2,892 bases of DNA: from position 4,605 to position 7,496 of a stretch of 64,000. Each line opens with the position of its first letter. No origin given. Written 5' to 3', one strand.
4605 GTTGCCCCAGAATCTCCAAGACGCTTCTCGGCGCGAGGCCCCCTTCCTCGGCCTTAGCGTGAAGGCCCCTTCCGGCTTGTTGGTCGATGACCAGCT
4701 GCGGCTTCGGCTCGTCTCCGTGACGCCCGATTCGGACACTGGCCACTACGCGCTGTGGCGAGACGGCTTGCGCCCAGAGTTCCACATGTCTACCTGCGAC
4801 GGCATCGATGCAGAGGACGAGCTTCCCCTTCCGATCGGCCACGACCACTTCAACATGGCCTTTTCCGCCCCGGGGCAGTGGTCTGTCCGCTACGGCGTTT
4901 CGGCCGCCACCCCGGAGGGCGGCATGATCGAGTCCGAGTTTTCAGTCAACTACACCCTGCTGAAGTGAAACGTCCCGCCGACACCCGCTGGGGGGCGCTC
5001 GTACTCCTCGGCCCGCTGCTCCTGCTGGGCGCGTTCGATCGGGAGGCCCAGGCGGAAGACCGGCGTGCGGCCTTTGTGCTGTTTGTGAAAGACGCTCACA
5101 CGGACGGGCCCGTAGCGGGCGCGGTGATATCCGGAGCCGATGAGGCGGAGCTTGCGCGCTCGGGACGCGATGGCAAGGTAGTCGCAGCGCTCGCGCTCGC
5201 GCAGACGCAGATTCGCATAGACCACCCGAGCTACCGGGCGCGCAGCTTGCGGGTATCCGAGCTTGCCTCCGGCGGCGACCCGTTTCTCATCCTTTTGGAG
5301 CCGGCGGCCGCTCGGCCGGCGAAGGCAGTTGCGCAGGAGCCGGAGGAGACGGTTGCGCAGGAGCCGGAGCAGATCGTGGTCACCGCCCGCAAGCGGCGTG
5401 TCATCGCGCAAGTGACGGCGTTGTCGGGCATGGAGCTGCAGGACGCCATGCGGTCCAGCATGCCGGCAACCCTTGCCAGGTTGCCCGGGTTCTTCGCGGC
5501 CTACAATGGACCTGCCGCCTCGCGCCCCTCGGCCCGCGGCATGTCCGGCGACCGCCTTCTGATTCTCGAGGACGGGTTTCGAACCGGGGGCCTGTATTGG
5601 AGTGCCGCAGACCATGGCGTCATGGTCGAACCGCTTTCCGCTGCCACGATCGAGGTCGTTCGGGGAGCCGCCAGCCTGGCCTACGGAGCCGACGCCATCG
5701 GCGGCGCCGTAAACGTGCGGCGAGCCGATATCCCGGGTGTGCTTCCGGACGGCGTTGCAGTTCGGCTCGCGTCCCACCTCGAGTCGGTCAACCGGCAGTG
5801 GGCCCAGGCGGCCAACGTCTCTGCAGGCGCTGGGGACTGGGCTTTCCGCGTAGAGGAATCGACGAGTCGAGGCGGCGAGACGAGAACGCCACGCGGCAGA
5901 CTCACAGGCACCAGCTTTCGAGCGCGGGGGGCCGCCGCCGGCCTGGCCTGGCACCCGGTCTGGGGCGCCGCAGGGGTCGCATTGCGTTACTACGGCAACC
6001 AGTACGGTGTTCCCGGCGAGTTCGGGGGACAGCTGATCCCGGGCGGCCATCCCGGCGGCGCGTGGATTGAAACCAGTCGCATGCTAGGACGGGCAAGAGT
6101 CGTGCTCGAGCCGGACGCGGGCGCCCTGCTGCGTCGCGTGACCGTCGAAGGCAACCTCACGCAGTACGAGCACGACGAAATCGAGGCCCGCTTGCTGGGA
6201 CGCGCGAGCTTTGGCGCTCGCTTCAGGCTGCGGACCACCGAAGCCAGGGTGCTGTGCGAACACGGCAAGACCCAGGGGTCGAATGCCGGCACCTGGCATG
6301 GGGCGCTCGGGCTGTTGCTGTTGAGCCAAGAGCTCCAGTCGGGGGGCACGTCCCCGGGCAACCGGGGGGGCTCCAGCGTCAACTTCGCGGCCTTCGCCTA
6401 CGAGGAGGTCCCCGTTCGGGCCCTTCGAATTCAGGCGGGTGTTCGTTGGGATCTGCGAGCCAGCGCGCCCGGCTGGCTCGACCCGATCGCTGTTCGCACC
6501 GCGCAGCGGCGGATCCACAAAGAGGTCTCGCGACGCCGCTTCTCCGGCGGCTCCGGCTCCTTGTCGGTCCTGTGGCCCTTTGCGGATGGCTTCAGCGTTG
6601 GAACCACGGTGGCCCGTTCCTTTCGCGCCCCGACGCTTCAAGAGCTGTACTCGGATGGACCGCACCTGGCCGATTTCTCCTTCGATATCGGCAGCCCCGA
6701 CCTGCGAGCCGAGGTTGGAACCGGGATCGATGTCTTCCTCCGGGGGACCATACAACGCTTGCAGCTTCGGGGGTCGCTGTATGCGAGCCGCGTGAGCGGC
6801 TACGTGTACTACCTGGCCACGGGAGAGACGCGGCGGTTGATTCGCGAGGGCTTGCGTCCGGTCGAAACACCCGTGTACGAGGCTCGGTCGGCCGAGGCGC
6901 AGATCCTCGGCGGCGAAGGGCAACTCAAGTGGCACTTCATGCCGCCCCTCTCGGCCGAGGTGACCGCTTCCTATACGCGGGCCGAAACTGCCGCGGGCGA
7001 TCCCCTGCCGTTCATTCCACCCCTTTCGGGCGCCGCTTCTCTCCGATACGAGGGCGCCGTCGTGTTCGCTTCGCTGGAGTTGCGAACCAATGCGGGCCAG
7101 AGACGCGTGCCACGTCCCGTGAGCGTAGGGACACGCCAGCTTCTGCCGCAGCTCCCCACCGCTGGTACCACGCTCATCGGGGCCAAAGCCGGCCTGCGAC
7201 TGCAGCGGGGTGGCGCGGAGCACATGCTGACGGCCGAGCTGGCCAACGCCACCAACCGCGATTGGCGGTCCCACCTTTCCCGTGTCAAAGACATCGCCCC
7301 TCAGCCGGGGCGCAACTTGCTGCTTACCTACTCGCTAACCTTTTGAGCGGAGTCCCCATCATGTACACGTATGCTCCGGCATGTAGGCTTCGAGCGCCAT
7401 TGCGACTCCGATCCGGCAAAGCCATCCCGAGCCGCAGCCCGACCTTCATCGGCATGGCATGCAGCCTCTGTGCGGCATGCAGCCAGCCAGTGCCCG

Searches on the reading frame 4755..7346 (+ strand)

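Call 10: search_protein_families(library=pfam, proteins=[window:4755-7346:+], max_evalue=0.001)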
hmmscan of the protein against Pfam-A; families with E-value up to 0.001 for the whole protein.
window:4755-7346:+ (863 aa): 2 families
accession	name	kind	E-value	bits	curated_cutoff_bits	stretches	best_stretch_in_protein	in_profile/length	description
PF00593.30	TonB_dep_Rec_b-barrel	-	1.3e-25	91.7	27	1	394-822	72-425/436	TonB dependent receptor-like, beta-barrel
PF07715.20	Plug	-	4.8e-16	59.6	23.9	1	213-318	2-107/107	TonB-dependent Receptor Plug Domain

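Call 46: search_protein_families(library=ncbifam, proteins=[window:4755-7346:+], max_evalue=0.001)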
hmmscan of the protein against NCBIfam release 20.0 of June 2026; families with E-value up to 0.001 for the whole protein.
window:4755-7346:+ (863 aa): 13 families
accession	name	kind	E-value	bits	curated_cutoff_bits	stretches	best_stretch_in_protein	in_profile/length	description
NF038289.1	Zn_piracy_ZnuD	exception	3.1e-35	122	950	2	202-422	28-266/685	zinc piracy TonB-dependent receptor ZnuD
TIGR01785.1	TonB-hemin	subfamily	1.2e-31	109.9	316.85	2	205-391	2-200/677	TonB-dependent heme/hemoglobin receptor family protein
TIGR01786.1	TonB-hemlactrns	subfamily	4e-28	98.2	323.75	2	552-766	402-612/719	TonB-dependent hemoglobin/transferrin/lactoferrin family receptor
TIGR01779.1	TonB-B12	equivalog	1.5e-14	53.5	599.7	1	201-321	25-151/614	TonB-dependent vitamin B12 receptor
TIGR01778.1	TonB-copper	equivalog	1.1e-12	47.6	472.45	2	620-790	402-560/637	TonB-dependent copper receptor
NF007926.1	PRK10641.1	equivalog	1.2e-11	43.9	836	1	199-321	22-151/617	TonB-dependent vitamin B12 receptor BtuB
TIGR01783.1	TonB-siderophor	subfamily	9.3e-11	41.1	223.5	1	226-330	14-113/649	TonB-dependent siderophore receptor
NF010010.0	PRK13483.1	equivalog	7.6e-10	37.4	927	1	190-321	22-160/660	ligand-gated channel protein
NF010012.0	PRK13486.1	equivalog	7.2e-07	27.9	924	1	259-321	87-155/696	TonB-dependent receptor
NF010038.0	PRK13513.1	equivalog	7.8e-07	28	942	1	187-321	19-162/659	ligand-gated channel protein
NF010011.0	PRK13484.1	equivalog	4e-06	25.4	1197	1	259-322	89-157/682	IreA family TonB-dependent siderophore receptor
TIGR01776.1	TonB-tbp-lbp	subfamily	2.7e-05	22.3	468.8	1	297-377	162-244/946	lactoferrin/transferrin family TonB-dependent receptor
NF007478.2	PRK10064.1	equivalog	4.1e-05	22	745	1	202-323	28-157/663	catecholate siderophore receptor CirA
